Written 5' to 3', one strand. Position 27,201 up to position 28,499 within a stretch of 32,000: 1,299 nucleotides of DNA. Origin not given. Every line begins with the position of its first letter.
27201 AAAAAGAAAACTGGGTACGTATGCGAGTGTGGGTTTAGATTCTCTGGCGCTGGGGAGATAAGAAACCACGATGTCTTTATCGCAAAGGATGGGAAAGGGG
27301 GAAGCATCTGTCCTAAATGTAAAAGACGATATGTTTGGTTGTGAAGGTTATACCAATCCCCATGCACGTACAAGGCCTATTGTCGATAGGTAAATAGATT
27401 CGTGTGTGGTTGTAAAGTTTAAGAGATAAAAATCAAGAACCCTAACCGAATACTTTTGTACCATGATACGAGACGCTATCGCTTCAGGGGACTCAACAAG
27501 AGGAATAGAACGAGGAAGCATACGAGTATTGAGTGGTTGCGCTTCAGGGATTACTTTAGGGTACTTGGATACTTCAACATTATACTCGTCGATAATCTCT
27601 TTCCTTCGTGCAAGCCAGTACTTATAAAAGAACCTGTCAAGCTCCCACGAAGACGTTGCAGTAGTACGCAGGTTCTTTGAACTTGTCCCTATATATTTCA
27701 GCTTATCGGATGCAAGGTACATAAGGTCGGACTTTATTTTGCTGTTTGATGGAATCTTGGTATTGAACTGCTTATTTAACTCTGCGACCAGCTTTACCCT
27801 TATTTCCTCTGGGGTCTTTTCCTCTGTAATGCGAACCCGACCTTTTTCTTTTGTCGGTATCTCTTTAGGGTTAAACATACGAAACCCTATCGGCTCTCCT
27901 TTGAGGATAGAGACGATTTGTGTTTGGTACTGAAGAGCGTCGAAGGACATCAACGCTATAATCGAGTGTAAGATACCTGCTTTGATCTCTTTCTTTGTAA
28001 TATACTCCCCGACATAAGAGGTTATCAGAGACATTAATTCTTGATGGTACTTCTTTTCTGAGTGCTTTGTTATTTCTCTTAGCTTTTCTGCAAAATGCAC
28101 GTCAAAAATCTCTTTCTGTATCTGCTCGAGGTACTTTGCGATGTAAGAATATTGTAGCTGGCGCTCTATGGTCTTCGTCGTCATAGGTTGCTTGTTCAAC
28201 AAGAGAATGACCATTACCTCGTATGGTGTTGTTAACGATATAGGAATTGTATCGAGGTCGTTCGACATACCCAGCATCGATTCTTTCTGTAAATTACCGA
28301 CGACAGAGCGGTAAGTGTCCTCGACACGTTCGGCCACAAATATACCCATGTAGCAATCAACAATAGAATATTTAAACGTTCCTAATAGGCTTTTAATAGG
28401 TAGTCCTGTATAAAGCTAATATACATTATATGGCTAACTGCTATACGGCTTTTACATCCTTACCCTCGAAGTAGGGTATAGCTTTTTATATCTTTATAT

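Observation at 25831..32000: Integrase-bearing island inserted at the 3' end of tRNA-Asn(GUU), made almost entirely of orphan genes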

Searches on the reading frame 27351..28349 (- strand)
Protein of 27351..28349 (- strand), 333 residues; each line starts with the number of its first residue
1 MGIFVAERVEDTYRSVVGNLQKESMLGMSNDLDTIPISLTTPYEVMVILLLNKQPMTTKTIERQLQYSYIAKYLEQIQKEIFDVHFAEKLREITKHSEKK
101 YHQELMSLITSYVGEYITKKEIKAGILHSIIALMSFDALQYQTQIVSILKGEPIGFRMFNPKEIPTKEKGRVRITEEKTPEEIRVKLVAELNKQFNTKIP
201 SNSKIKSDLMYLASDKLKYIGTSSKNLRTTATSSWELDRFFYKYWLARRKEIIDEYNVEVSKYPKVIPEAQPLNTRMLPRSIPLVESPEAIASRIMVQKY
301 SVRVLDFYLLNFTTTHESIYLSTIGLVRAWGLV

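Call 8: search_protein_families(library=pfam, max_evalue=0.1, proteins=[window:27351-28349:-])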
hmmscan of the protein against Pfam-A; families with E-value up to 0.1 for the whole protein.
window:27351-28349:- (333 aa): 0 families

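Call 10: search_protein_families(library=phrogs, max_evalue=0.01, proteins=[window:27351-28349:-])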
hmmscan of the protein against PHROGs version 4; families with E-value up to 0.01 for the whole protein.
window:27351-28349:- (333 aa): 0 families

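Call 14: find_encoding_contigs(protein=window:27351-28349:-, flank=10000, max_places=10)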
Protein window:27351-28349:- (333 aa): 1 contig read that carries it; 1 place shown.
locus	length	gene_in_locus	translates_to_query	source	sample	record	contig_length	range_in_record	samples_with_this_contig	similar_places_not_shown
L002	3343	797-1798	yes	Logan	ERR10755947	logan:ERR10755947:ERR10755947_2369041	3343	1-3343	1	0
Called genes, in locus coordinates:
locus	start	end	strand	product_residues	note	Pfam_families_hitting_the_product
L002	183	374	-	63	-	-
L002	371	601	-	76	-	-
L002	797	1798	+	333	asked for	-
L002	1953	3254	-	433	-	PF00589:Phage_integrase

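Call 35: search_protein_families(library=ncbifam, max_evalue=0.01, proteins=[window:27351-28349:-])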
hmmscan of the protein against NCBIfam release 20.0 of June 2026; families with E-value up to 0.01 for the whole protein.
window:27351-28349:- (333 aa): 0 families

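Call 37: search_protein_representatives(protein=window:27351-28349:-)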
Query: 333 residues. Proteins with E-value up to 0.001 (for the whole library): 24; up to 1e-10: 9; up to 1e-30: 2. The best 24 are listed.
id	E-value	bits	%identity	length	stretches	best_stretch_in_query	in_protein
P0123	2.6e-212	719.5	100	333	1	1-333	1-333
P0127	1.9e-47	178.2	43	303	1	5-330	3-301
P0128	2.5e-17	79.3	30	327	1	30-317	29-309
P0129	2.1e-14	69.7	45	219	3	178-257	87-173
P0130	3.7e-14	68.9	34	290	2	177-314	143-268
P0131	5.9e-13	64.9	28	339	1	29-314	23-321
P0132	4.1e-12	62.2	34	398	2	23-258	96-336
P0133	2.8e-11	59.4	37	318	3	18-82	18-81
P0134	5.0e-11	58.6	35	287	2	183-313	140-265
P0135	4.5e-10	55.5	31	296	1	32-310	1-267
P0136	1.1e-09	54.2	33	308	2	178-317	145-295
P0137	2.0e-09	53.3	37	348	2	180-253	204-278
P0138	5.3e-09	52.0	38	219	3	173-256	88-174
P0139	3.4e-08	49.3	35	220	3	170-253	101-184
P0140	6.3e-07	45.2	40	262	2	172-248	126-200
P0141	1.7e-06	43.7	45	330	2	17-76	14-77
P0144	3.9e-05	39.3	26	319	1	20-262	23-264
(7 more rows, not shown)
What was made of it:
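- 27348..28349 (-): wh333 (P0123), a conserved partner of the integrase family. It contains winged-helix domains and is a putative regulator of the divergent operon, or alternatively an initiator. 24 relatives among 1.84e9 representatives (call 37).
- wh333 has 24 relatives (call 37).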

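Call 42: find_encoding_contigs(protein=P0127, flank=10000, max_places=6)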
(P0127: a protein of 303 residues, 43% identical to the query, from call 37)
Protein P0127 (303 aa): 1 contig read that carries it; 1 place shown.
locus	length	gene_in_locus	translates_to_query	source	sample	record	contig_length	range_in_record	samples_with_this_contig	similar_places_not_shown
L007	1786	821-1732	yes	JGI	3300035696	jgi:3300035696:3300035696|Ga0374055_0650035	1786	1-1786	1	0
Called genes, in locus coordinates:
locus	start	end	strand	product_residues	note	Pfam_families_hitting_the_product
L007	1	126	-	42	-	?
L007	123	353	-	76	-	-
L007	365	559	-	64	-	-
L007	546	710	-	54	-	-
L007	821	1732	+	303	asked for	-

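Call 43: find_encoding_contigs(protein=P0128, flank=10000, max_places=6)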
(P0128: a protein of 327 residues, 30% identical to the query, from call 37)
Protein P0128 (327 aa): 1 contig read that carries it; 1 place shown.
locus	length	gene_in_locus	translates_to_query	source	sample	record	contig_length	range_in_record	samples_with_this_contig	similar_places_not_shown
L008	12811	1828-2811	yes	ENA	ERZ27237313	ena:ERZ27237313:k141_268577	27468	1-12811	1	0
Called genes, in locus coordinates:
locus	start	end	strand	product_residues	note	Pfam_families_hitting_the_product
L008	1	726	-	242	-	?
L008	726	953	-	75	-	-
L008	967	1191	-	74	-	-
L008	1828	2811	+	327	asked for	-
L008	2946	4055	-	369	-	PF00589:Phage_integrase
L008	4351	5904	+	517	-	PF00270:DEAD, PF04851:ResIII, PF21210:RNA_helicase_helical (weak), PF00271:Helicase_C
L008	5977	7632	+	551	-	PF01154:HMG_CoA_synt_N, PF08540:HMG_CoA_synt_C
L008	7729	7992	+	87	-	-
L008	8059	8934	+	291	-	PF06053:DUF929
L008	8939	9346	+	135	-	PF07884:VKOR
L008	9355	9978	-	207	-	PF00535:Glycos_transf_2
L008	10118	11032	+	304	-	PF00248:Aldo_ket_red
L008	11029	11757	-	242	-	PF01564:Spermine_synth, PF05175:MTS (weak)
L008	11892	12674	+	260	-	-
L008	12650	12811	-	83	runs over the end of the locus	-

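Call 53: find_encoding_contigs(protein=P0131, flank=10000, max_places=6)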
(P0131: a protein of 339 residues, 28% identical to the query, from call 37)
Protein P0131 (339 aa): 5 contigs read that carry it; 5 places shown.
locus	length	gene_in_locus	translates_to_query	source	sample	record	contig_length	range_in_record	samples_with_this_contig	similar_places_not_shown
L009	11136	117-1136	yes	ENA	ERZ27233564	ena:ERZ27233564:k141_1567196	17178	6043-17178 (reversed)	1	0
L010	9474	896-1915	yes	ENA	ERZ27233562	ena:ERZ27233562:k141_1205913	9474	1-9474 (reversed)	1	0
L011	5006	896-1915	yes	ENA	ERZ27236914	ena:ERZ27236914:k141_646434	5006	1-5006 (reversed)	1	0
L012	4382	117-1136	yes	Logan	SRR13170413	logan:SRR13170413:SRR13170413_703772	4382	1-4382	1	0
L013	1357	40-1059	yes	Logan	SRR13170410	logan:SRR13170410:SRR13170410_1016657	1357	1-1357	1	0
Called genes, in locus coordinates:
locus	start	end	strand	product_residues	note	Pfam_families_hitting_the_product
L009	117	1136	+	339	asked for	-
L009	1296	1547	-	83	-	PF05016:ParE_toxin (weak), PF15781:ParE-like_toxin (weak)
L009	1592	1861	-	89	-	-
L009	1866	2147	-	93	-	-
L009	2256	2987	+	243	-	-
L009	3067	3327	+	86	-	-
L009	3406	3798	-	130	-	PF01451:LMWPc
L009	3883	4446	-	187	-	-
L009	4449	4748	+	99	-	-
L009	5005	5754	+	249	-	PF06745:ATPase, PF23442:DUF7125 (faint), PF06745:ATPase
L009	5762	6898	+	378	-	-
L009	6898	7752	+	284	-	PF01040:UbiA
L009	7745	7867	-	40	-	-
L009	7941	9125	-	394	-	PF00589:Phage_integrase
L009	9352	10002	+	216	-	PF01712:dNK, PF13521:AAA_28, PF02223:Thymidylate_kin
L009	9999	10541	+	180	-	PF22769:DCD, PF00692:dUTPase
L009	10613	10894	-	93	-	PF05239:PRC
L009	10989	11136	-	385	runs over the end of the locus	PF02778:tRNA_int_endo_N (weak), PF01974:tRNA_int_endo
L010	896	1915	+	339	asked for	-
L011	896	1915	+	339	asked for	-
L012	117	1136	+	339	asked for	-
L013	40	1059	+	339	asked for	-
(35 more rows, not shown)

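Call 60: search_protein_families(library=padloc, max_evalue=0.01, proteins=[window:27351-28349:-])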
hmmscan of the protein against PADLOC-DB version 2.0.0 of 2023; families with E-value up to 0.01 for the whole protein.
window:27351-28349:- (333 aa): 2 families
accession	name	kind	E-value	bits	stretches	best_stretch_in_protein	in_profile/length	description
PDLC00207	KwaA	-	0.0012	17.2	1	123-186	135-198/213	Unknown function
PDLC02534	PglX|PglXI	-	0.0042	14.2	1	98-159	225-285/389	PglX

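Call 88: search_dna_similar(query=window:27351-28349:-, collection=plasmids, mode=protein, max_rows=12, max_evalue=0.01)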
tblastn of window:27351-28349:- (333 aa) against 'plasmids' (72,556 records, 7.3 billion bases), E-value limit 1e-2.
No match.

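Call 100: list_cluster_members(proteins=[P0129, P0130, P0132, P0133, P0134, P0135, P0136, P0137, P0141, P0144])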
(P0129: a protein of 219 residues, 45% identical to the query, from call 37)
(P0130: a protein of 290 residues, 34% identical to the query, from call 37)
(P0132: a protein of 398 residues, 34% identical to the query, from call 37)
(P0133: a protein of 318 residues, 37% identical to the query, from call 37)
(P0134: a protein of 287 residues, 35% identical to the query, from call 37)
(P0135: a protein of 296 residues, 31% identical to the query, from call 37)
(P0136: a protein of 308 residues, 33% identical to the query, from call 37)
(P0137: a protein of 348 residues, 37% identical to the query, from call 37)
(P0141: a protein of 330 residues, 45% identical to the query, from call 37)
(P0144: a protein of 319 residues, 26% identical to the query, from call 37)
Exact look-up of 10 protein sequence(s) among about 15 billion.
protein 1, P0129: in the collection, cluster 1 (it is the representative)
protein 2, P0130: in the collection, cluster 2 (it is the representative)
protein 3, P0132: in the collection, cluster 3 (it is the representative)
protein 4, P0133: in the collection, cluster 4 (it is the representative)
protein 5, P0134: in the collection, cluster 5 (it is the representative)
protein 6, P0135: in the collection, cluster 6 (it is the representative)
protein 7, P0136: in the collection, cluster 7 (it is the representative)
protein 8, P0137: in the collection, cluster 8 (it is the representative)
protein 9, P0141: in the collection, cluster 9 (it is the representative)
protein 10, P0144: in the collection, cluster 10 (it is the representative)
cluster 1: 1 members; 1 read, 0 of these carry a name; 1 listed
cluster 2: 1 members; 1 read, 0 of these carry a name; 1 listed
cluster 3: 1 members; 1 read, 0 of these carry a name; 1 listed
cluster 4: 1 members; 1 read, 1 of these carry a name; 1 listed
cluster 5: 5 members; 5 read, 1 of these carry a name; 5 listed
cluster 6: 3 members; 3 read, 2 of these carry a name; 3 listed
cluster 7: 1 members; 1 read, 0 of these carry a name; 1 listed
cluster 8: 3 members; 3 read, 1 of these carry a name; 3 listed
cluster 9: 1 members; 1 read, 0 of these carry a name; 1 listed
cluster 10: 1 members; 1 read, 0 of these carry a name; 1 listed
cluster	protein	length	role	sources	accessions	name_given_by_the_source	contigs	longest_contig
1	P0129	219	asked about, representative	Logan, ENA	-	-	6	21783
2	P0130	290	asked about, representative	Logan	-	-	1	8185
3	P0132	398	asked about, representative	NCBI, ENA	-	-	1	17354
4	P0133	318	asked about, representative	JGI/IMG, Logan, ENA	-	hypothetical protein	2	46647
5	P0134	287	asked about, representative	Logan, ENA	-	-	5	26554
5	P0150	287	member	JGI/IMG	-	hypothetical protein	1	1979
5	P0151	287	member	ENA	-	-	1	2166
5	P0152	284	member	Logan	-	-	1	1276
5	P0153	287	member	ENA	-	-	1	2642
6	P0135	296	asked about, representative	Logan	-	-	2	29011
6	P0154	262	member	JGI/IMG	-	hypothetical protein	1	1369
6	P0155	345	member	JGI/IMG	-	hypothetical protein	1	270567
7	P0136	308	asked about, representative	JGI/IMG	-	-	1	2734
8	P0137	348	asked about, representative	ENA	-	-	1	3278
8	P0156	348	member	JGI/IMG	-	antitoxin component of MazEF toxin-antitoxin module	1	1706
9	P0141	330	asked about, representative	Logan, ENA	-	-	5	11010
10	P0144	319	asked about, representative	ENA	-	-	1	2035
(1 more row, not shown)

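Call 101: find_encoding_contigs(protein=P0129, flank=10000, max_places=3)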
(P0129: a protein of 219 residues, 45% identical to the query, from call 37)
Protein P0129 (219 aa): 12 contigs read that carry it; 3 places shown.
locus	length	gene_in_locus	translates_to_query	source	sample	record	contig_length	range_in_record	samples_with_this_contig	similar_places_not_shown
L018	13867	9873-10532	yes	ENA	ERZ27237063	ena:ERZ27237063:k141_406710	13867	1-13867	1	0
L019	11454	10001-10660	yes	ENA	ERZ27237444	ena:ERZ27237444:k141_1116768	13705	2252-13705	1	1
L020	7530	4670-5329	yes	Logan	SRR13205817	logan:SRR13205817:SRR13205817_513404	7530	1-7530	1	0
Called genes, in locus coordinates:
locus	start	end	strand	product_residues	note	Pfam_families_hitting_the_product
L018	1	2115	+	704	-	?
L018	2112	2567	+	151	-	-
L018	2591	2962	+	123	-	-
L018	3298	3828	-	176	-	-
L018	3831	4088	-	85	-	-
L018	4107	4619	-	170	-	PF00239:Resolvase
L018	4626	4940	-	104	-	-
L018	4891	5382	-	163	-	-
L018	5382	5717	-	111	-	-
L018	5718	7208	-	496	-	-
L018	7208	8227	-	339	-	-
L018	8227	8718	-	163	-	-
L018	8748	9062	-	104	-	-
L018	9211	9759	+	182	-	-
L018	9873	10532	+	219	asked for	-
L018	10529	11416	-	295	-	PF00589:Phage_integrase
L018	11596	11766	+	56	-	-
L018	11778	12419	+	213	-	-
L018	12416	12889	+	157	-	-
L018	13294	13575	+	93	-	-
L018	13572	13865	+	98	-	?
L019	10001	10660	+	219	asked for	-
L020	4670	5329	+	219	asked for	-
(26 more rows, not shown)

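Call 102: find_encoding_contigs(protein=P0133, flank=10000, max_places=2)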
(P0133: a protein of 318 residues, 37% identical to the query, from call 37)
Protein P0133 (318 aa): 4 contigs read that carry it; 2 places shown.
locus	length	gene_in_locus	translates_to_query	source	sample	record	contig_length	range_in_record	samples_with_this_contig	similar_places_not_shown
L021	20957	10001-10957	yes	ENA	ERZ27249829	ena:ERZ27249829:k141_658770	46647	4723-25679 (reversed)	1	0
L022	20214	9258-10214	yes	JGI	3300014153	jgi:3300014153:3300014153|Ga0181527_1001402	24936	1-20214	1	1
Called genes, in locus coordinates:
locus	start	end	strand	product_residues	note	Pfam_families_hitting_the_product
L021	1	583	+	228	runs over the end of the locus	PF06168:DUF981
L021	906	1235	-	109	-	PF01588:tRNA_bind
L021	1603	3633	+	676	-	PF03235:GmrSD_N, PF01844:HNH (weak)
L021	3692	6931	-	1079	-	PF02384:N6_Mtase, PF07669:Eco57I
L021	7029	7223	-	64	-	-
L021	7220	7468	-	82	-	-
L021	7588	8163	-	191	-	-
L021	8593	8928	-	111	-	-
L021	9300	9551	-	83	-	-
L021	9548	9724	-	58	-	-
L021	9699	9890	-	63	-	-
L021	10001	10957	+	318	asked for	-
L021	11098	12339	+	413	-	PF00589:Phage_integrase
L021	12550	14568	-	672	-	-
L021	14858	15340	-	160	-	-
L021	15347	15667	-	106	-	-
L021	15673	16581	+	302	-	-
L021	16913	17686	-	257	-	-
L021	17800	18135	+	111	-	-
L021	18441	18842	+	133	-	PF02627:CMD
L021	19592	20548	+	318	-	-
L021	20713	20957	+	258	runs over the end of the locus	PF13489:Methyltransf_23, PF07021:MetW, PF13847:Methyltransf_31, PF08241:Methyltransf_11, PF08242:Methyltransf_12, PF13649:Methyltransf_25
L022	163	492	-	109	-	PF01588:tRNA_bind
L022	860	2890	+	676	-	PF03235:GmrSD_N, PF01844:HNH (weak)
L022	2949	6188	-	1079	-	PF02384:N6_Mtase, PF07669:Eco57I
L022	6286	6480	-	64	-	-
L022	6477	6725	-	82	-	-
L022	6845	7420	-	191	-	-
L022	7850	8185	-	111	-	-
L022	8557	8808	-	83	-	-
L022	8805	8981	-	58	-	-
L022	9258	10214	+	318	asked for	-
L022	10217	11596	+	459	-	PF00589:Phage_integrase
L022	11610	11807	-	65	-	-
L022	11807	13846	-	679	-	-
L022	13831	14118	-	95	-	-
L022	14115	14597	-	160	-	-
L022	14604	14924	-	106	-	-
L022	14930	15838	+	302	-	-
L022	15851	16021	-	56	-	-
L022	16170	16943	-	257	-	-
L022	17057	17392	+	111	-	-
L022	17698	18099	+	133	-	PF02627:CMD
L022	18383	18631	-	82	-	-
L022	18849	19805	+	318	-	-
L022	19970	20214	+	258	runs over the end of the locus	PF13489:Methyltransf_23, PF07021:MetW, PF13847:Methyltransf_31, PF08241:Methyltransf_11, PF08242:Methyltransf_12, PF13649:Methyltransf_25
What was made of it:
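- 27348..28349 (-): An Int433-type integrase is in the same element in all 4 informative contexts (calls 43, 53, 101, 102).
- The related elements L021/L022 carry type IIG R-M and GmrSD as cargo (call 102).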

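Call 105: search_protein_families(library=pfam, max_evalue=0.01, proteins=[L018:1-2112:+, L018:5721-7208:-, L018:7211-8227:-, L018:8230-8718:-, L018:3301-3828:-, L018:9211-9756:+, L018:11778-12416:+, L018:12416-12886:+, L018:4894-5382:-, L018:2112-2564:+])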
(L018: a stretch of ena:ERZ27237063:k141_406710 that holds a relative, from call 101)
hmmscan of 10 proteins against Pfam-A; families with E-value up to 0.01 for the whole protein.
L018:1-2112:+ (704 aa): 0 families

L018:5721-7208:- (496 aa): 1 family
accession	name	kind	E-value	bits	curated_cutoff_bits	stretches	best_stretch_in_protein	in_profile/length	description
PF00004.35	AAA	-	0.0097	16.8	21.2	0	193-304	6-122/131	ATPase family associated with various cellular activities (AAA)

L018:7211-8227:- (339 aa): 0 families

L018:8230-8718:- (163 aa): 0 families

L018:3301-3828:- (176 aa): 1 family
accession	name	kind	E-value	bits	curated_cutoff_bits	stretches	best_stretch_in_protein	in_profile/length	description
PF00589.27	Phage_integrase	-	0.0037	17.5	27.1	1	31-84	22-75/172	Phage integrase family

L018:9211-9756:+ (182 aa): 0 families

L018:11778-12416:+ (213 aa): 2 families
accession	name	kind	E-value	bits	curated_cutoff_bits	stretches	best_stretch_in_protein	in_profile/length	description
PF00096.32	zf-C2H2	-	0.0006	20.6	25.2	1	29-52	1-23/23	Zinc finger, C2H2 type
PF13894.12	zf-C2H2_4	-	0.0035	18.4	27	1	29-52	1-24/24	C2H2-type zinc finger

L018:12416-12886:+ (157 aa): 0 families

L018:4894-5382:- (163 aa): 0 families

L018:2112-2564:+ (151 aa): 0 families

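Call 106: search_protein_families(library=phrogs, max_evalue=0.001, proteins=[L018:1-2112:+, L018:5721-7208:-, L018:7211-8227:-, L018:8230-8718:-, L018:3301-3828:-, L018:9211-9756:+, L018:11778-12416:+, L018:12416-12886:+, L018:4894-5382:-, L018:2112-2564:+])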
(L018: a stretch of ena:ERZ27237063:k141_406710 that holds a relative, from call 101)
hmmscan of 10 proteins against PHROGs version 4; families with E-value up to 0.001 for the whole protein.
L018:1-2112:+ (704 aa): 0 families

L018:5721-7208:- (496 aa): 1 family
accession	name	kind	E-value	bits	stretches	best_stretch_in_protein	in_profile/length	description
phrog_5484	-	DNA, RNA and nucleotide metabolism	0.00049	20.7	0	178-320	21-165/239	DnaA-like replication initiation protein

L018:7211-8227:- (339 aa): 0 families

L018:8230-8718:- (163 aa): 0 families

L018:3301-3828:- (176 aa): 2 families
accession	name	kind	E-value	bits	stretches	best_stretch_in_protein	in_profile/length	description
phrog_1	-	integration and excision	5.6e-07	30.2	1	12-132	267-402/611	integrase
phrog_216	-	integration and excision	0.00018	21.7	1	13-171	53-232/301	integrase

L018:9211-9756:+ (182 aa): 0 families

L018:11778-12416:+ (213 aa): 0 families

L018:12416-12886:+ (157 aa): 0 families

L018:4894-5382:- (163 aa): 0 families

L018:2112-2564:+ (151 aa): 0 families

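Call 113: find_related_loci(query=A7, collection=viral_contigs, flank=10000)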
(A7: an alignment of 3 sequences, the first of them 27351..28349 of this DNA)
Query A7 (333 aa) in viral_contigs; peptide patterns used: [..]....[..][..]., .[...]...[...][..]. (x = any residue, [..] = any of these).
600 stretches matched a pattern, but none encodes a relative of the query by tblastn (E <= 1e-3).
